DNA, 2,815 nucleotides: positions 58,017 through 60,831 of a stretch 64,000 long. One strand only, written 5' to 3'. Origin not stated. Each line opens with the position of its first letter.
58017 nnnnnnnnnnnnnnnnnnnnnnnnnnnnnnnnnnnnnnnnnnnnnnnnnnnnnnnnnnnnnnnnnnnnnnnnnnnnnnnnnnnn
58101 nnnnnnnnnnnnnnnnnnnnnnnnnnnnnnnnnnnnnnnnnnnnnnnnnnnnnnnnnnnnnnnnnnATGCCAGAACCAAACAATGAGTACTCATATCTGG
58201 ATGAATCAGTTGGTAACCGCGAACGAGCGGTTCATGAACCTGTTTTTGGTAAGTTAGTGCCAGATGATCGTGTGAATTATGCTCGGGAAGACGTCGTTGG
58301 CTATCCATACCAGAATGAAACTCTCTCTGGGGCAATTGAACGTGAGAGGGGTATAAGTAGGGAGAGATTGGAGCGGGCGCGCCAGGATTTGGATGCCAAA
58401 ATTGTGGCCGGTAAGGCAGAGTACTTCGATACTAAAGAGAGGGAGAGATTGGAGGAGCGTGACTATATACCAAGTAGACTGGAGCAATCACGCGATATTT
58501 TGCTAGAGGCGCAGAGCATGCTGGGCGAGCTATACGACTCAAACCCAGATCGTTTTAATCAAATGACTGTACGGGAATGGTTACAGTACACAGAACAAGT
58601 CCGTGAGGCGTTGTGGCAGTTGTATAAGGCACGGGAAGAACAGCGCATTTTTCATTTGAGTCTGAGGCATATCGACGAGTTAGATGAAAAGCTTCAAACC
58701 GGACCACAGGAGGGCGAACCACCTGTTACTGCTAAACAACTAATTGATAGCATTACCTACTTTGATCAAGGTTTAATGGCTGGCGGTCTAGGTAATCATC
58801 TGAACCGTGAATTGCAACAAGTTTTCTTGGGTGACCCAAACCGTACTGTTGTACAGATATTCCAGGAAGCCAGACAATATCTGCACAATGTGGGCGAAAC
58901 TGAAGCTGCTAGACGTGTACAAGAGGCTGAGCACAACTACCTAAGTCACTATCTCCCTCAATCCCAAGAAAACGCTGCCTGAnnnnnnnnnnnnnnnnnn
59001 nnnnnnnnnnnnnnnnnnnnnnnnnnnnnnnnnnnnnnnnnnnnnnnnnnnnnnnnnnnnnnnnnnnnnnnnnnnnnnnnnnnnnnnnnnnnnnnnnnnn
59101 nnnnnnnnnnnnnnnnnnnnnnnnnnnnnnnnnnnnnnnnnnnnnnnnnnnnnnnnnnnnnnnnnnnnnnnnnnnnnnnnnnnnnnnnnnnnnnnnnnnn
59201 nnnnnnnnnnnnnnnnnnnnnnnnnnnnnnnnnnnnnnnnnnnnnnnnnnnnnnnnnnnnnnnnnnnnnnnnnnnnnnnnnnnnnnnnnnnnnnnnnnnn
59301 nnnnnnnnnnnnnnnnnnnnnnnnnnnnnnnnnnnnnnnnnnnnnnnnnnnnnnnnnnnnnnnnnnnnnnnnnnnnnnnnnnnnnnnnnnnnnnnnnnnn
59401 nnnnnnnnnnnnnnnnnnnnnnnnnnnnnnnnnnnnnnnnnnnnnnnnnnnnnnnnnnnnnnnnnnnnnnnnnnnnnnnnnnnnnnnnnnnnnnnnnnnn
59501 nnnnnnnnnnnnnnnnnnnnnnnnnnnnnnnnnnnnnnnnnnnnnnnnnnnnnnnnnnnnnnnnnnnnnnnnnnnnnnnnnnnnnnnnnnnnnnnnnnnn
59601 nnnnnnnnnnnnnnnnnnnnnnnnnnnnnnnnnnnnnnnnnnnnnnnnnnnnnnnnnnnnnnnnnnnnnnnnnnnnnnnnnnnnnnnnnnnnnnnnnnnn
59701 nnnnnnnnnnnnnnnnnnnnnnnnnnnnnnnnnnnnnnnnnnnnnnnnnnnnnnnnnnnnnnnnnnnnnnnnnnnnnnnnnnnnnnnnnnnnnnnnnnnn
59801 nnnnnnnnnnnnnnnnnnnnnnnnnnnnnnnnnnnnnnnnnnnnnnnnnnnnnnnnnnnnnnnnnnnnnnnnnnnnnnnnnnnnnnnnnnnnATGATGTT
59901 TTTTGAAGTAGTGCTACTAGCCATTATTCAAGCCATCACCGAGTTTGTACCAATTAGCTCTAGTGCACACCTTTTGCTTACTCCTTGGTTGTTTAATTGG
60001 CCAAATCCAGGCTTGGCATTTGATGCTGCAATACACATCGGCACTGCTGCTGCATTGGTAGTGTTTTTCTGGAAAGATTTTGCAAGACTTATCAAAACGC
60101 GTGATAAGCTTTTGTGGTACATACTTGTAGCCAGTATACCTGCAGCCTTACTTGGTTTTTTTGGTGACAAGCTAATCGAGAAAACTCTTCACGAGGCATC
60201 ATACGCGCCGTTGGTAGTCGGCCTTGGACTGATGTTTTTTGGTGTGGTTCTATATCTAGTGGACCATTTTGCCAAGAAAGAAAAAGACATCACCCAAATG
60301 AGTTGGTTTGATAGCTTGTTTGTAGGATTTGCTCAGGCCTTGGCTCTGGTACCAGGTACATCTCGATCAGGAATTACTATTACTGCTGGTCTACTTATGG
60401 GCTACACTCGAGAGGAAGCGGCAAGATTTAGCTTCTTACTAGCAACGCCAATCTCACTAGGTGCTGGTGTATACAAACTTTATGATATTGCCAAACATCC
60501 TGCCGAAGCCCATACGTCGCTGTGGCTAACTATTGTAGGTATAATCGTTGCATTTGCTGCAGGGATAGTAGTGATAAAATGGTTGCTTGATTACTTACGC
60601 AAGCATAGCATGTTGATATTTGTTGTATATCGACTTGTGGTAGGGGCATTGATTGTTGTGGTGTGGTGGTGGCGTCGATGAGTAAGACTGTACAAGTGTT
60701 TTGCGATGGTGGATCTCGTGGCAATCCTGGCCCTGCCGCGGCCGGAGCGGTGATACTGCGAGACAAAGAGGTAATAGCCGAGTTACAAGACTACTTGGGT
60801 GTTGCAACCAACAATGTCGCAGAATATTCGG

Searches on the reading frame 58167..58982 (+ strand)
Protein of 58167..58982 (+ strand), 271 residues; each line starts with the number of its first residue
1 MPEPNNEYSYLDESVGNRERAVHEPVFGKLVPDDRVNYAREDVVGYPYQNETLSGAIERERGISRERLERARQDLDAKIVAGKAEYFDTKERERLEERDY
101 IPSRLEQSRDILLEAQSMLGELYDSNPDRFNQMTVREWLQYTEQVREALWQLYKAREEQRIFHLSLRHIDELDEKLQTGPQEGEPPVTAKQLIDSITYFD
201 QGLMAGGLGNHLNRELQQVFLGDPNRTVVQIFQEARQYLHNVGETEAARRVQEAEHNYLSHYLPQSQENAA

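Call 8: find_encoding_contigs(protein=window:58167-58982:+, flank=6000, max_places=10)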
Protein window:58167-58982:+ (271 aa): 2 contigs read that carry it; 1 place shown.
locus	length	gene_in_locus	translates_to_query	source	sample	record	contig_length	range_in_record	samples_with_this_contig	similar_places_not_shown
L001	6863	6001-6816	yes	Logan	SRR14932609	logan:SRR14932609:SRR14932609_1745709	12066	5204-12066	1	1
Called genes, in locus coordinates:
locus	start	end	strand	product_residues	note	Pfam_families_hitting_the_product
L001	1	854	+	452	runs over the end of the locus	PF08245:Mur_ligase_M, PF08353:MurT_C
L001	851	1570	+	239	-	PF07685:GATase_3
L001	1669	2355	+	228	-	-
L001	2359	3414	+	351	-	PF01594:AI-2E_transport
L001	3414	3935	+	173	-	-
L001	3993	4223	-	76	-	PF00830:Ribosomal_L28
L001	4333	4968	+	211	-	PF02163:Peptidase_M50 (weak)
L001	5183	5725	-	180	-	PF20803:PaaX_M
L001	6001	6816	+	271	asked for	-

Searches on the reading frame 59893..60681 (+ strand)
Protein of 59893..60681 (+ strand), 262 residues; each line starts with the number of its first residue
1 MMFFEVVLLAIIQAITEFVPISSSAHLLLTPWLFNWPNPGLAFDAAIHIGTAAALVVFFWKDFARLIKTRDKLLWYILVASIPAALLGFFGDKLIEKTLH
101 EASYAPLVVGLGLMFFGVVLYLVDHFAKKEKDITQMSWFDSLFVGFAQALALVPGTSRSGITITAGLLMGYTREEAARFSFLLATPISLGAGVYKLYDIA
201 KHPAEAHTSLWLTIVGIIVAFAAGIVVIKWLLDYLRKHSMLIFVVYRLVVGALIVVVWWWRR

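Call 9: find_encoding_contigs(protein=window:59893-60681:+, flank=6000, max_places=10)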
Protein window:59893-60681:+ (262 aa): 10 contigs read that carry it; 9 places shown.
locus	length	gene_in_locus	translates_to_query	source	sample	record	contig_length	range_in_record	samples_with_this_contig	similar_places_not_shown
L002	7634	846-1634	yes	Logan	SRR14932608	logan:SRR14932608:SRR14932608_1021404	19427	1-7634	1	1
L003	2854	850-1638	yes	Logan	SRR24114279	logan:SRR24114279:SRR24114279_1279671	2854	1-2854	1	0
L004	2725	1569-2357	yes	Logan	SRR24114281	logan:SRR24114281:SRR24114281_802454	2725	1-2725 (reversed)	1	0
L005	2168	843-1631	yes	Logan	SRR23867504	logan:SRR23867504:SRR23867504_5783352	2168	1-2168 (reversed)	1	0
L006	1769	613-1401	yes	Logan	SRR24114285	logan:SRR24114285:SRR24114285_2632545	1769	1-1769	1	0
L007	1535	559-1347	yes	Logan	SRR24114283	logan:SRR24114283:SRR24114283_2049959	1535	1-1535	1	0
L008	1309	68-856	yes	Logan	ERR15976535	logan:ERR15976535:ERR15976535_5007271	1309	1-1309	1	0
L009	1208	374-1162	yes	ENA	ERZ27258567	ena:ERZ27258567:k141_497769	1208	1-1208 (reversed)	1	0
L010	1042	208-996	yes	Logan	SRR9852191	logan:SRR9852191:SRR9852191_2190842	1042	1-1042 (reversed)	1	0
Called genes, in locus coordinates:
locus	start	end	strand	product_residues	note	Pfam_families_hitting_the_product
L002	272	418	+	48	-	-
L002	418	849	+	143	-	PF11969:DcpS_C, PF01230:HIT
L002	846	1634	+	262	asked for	PF02673:BacA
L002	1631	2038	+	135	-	PF00075:RNase_H, PF13456:RVT_3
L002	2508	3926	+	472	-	PF02397:Bac_transf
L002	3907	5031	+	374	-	PF13439:Glyco_transf_4 (weak), PF00534:Glycos_transf_1, PF13692:Glyco_trans_1_4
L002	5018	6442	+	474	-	PF13196:DUF4012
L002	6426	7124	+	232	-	PF02463:SMC_N (weak), PF13555:AAA_29 (faint), PF00005:ABC_tran, PF13304:AAA_21 (faint)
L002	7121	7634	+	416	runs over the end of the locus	PF12704:MacB_PCD, PF02687:FtsX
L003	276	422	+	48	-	-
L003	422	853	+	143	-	PF11969:DcpS_C, PF01230:HIT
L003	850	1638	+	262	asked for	PF02673:BacA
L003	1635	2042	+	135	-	PF00075:RNase_H, PF13456:RVT_3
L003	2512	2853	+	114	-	?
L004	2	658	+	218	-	?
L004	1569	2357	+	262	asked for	PF02673:BacA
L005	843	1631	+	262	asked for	PF02673:BacA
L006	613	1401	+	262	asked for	PF02673:BacA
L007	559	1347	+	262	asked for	PF02673:BacA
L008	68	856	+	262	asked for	PF02673:BacA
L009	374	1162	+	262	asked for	PF02673:BacA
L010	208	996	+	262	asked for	PF02673:BacA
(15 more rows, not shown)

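Call 11: find_related_loci(query=window:59893-60681:+, collection=genome_contigs, flank=6000)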
Query window:59893-60681:+ (262 aa) in genome_contigs; peptide patterns used: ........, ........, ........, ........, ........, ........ (x = any residue, [..] = any of these).
99 stretches matched a pattern; 21 encode a relative of the query (tblastn E <= 1e-3); 21 distinct loci.
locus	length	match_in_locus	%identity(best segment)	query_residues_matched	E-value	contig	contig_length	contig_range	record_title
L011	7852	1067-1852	85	1-262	5e-151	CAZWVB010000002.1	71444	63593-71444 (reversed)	MAG TPA_asm: uncultured Candidatus Saccharibacteria bacterium isolate binchicken_co118_27 genome assembly, contig: NODE_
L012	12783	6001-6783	66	1-262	2e-113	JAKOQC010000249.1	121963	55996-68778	MAG: bacterium isolate all_maxbin.105 k201_749839, whole genome shotgun sequence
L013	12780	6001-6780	66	2-262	1e-113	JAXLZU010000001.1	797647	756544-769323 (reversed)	MAG: Candidatus Saccharibacteria bacterium isolate STL-PAT10 C2.14.fa-1, whole genome shotgun sequence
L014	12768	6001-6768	67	6-262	7e-112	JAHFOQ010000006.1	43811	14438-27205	MAG: bacterium isolate nzgw507 NODE_352_length_43812_cov_4.747889, whole genome shotgun sequence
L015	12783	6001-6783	62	1-261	1e-109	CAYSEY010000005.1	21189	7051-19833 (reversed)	MAG TPA_asm: uncultured Candidatus Saccharibacteria bacterium isolate SRP286056_co1_538 genome assembly, contig: NODE_29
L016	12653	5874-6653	63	2-262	6e-108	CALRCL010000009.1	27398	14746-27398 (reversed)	MAG: Patescibacteria group bacterium UBA4664 isolate RH-26jul17-99 genome assembly, contig: RH-26jul17-C4357, whole geno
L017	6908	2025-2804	62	2-262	2e-107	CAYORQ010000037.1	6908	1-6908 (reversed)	MAG TPA_asm: uncultured Candidatus Saccharibacteria bacterium isolate binchicken_co321_112 genome assembly, contig: NODE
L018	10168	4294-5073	64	2-262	1e-107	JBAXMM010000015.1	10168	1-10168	MAG: bacterium isolate ELA453 MAG453_15, whole genome shotgun sequence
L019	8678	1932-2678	65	13-262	6e-106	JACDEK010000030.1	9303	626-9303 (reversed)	MAG: Candidatus Saccharibacteria bacterium isolate MGR_bin358 SD2903_NODE_1188_length_9303_cov_0.970793, whole genome sh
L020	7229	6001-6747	64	13-262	5e-103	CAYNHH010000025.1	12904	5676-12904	MAG TPA_asm: uncultured Candidatus Saccharibacteria bacterium isolate SRP170004_co1_35 genome assembly, contig: NODE_773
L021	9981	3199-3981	59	1-262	1e-100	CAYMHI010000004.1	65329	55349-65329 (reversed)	MAG TPA_asm: uncultured Candidatus Saccharibacteria bacterium isolate SRP342105_co2_402 genome assembly, contig: NODE_37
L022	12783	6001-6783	59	1-262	9e-98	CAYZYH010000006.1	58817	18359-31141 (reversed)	MAG TPA_asm: uncultured Candidatus Saccharibacteria bacterium isolate SRP342105_co1_503 genome assembly, contig: NODE_65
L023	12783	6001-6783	57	1-262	2e-95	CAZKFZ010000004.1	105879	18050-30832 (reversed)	MAG TPA_asm: uncultured Candidatus Saccharibacteria bacterium isolate SRP342105_co3_110 genome assembly, contig: NODE_78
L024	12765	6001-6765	56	7-262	2e-93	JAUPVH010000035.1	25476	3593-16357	MAG: Patescibacteria group bacterium isolate erpe_2018_sw_27hr_WHONDRS-SW48-000094_B_bin.8 scaffold_377516, whole genome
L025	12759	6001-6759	56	8-261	6e-92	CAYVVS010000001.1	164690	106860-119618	MAG TPA_asm: uncultured Candidatus Saccharibacteria bacterium isolate SRP170004_co1_322 genome assembly, contig: NODE_86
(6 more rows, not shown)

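Call 25: find_related_loci(query=window:59893-60681:+, collection=metagenome_contigs, flank=8000)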
Query window:59893-60681:+ (262 aa) in metagenome_contigs; peptide patterns used: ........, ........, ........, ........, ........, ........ (x = any residue, [..] = any of these).
153 stretches matched a pattern; 12 encode a relative of the query (tblastn E <= 1e-3); 12 distinct loci.
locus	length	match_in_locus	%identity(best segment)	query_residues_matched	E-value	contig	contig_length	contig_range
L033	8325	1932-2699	68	6-262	3e-111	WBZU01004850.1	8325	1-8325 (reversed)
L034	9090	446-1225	64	2-262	2e-110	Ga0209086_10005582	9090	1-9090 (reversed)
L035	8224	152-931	64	2-262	4e-108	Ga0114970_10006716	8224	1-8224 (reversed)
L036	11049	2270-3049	64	2-262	1e-107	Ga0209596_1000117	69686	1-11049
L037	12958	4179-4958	64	2-262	1e-107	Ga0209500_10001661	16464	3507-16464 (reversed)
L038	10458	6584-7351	63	2-258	4e-107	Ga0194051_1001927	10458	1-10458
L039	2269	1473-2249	64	4-262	2e-111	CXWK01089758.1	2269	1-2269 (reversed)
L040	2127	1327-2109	59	1-261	1e-110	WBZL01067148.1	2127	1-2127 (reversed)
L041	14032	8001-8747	64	13-262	5e-102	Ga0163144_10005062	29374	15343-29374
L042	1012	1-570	59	72-262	8e-79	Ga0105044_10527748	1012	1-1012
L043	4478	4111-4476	67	2-123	2e-51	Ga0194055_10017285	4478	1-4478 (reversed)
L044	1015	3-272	58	172-262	1e-25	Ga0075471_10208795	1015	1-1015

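Call 63: find_homologous_proteins(query=window:59893-60681:+, max_evalue=1e-60)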
Query window:59893-60681:+ (262 aa): 146 proteins with E <= 1e-60 among 8000 candidates; the best 120 are listed.
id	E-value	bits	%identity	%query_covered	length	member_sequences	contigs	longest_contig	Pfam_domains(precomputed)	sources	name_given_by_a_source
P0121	6.5e-164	562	100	100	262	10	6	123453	PF02673.25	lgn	-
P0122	2.1e-143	495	85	100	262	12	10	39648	PF02673.25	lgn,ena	-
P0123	6.8e-120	418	73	98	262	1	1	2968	PF02673.25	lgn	-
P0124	2.8e-111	389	70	100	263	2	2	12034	PF02673.25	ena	-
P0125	1.2e-108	381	66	100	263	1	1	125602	PF02673.25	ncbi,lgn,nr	ncbi:undecaprenyl-diphosphate phosphatase [Candidatus Saccharibacteria bacterium]|nr:undecaprenyl-di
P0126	1.9e-108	380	67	98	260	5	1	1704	PF02673.25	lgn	-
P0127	5.8e-108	379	66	100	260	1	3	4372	PF02673.25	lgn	-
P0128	4.5e-107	376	66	100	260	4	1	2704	PF02673.25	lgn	-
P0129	5.8e-107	375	66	100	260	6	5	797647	PF02673.25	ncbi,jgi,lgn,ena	ncbi:MAG: undecaprenyl-diphosphate phosphatase [Candidatus Saccharibacteria bacterium]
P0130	2.4e-106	373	67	100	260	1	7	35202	PF02673.25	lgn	-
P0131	4.9e-106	372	66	100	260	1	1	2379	PF02673.25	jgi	jgi:undecaprenyl-diphosphatase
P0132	7.3e-106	372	67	100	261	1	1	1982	PF02673.25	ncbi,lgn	-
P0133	1.3e-105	371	64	100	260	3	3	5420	PF02673.25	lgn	-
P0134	6.4e-105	369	65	99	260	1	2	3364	PF02673.25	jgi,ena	jgi:undecaprenyl-diphosphatase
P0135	9.0e-105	368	65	100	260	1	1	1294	PF02673.25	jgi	jgi:undecaprenyl-diphosphatase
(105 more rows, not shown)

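Call 64: find_encoding_contigs(protein=P0123, flank=4000, max_places=1)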
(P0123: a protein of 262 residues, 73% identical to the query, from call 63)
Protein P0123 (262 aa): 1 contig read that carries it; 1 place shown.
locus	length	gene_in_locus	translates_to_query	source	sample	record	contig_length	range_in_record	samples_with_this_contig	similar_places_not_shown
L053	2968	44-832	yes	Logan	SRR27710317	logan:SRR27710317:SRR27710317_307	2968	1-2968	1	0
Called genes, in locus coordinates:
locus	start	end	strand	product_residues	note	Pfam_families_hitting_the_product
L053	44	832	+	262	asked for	PF02673:BacA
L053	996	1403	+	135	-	PF00075:RNase_H, PF13456:RVT_3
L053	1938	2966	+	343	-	?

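Call 65: find_encoding_contigs(protein=P0124, flank=4000, max_places=1)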
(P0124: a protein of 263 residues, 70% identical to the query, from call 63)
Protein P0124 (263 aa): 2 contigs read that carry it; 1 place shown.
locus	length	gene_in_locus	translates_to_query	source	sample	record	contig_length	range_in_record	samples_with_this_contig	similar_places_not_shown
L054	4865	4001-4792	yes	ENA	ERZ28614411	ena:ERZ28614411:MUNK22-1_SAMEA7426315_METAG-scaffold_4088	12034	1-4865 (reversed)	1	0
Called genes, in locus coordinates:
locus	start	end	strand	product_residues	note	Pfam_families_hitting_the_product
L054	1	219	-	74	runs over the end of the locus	PF00830:Ribosomal_L28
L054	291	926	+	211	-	PF02163:Peptidase_M50 (weak)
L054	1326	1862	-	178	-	PF20803:PaaX_M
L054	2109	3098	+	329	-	-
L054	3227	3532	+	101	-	-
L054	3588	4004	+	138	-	PF11969:DcpS_C, PF01230:HIT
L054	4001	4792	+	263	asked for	PF02673:BacA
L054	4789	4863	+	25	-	?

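Call 66: find_encoding_contigs(protein=P0125, flank=4000, max_places=1)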
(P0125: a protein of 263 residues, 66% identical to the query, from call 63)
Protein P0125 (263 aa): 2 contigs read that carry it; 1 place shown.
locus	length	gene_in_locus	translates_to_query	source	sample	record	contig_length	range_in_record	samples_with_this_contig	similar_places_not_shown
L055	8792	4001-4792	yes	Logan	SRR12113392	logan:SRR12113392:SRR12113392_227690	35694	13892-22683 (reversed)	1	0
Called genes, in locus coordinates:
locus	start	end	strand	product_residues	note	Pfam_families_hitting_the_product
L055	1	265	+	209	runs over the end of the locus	PF02163:Peptidase_M50 (weak)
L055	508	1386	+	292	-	PF00710:Asparaginase, PF17763:Asparaginase_C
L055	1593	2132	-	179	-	PF20803:PaaX_M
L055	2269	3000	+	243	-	-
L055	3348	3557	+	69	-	-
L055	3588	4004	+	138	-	PF11969:DcpS_C (weak), PF01230:HIT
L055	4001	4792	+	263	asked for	PF02673:BacA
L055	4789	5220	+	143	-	PF00075:RNase_H, PF13456:RVT_3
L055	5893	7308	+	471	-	PF13727:CoA_binding_3 (weak), PF02397:Bac_transf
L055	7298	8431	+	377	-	PF20706:GT4-conflict (weak), PF00534:Glycos_transf_1, PF13692:Glyco_trans_1_4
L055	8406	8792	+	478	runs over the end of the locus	PF13196:DUF4012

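Call 67: find_encoding_contigs(protein=P0130, flank=4000, max_places=1)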
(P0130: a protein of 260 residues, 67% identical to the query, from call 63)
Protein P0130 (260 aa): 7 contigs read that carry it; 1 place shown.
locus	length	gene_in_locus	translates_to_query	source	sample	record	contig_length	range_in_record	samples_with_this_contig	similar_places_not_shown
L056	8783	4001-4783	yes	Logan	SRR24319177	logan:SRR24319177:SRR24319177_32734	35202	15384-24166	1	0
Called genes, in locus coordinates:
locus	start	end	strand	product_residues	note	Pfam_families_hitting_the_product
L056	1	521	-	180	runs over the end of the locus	PF20803:PaaX_M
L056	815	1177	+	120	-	-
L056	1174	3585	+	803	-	PF01695:IstB_IS21 (faint), PF02367:TsaE (faint), PF12775:AAA_7 (faint), PF17871:AAA_lid_9, PF00004:AAA (weak), PF07724:AAA_2, PF07728:AAA_5, PF10431:ClpB_D2-small, +4 more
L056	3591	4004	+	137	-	PF11969:DcpS_C, PF01230:HIT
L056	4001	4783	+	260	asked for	PF02673:BacA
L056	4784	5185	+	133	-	PF00075:RNase_H, PF13456:RVT_3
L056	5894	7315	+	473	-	PF02397:Bac_transf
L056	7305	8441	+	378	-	PF13439:Glyco_transf_4 (weak), PF00534:Glycos_transf_1, PF13692:Glyco_trans_1_4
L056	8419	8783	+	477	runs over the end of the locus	PF13196:DUF4012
